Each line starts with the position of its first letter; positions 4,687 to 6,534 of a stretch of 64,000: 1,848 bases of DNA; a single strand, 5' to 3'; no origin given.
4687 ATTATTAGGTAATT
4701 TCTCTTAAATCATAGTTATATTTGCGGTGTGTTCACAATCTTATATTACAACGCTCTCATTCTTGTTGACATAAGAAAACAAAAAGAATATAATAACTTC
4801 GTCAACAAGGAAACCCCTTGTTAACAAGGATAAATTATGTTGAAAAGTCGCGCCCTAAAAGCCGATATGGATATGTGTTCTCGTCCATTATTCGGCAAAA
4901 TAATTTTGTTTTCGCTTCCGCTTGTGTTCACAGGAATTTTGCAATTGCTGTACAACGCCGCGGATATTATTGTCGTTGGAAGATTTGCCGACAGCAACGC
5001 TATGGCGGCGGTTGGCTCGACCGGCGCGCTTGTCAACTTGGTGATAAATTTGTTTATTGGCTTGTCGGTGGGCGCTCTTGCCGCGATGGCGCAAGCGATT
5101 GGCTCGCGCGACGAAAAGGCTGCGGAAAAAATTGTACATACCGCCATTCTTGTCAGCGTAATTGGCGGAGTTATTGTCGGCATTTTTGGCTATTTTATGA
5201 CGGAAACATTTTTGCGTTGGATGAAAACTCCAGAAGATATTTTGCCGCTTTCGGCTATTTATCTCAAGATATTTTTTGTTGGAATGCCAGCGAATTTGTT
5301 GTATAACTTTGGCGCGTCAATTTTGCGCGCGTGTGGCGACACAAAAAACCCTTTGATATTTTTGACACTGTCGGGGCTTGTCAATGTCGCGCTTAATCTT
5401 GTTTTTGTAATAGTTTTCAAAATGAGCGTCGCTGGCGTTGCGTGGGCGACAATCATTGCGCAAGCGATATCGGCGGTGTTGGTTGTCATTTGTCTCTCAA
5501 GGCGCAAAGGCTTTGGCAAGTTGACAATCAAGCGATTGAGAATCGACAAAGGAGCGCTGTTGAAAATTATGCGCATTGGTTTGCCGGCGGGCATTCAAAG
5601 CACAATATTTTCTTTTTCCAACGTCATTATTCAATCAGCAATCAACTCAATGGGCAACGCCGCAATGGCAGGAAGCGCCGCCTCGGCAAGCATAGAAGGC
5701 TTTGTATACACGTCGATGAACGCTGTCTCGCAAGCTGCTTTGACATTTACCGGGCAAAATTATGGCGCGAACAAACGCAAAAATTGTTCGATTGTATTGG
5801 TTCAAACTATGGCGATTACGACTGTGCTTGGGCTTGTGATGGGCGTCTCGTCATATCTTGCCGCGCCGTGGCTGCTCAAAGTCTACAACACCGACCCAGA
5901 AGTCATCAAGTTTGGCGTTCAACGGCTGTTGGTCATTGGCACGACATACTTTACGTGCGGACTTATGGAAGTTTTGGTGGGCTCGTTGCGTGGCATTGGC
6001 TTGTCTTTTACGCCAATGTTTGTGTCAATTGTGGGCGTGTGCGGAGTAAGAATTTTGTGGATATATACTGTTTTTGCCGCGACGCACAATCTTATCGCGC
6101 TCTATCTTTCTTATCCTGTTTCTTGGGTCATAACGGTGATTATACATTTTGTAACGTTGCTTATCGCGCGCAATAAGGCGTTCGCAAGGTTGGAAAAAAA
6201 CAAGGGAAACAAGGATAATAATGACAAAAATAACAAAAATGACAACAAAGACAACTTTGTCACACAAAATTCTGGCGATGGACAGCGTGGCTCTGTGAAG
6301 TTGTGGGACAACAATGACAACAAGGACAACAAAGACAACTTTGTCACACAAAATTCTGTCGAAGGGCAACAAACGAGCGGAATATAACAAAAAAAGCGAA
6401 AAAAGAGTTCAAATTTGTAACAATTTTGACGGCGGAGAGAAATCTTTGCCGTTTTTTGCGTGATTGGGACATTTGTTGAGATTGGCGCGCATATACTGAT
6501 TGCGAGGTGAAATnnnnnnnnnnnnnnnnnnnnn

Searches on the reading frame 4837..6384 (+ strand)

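Call 20: search_protein_families(library=pfam, proteins=[window:4837-6384:+], max_evalue=0.00001)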
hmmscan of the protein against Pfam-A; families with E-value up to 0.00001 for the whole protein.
window:4837-6384:+ (516 aa): 1 family
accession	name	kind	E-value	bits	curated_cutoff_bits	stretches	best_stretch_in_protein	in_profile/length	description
PF01554.23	MatE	-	2e-50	171.1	24.9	2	28-188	1-160/161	MatE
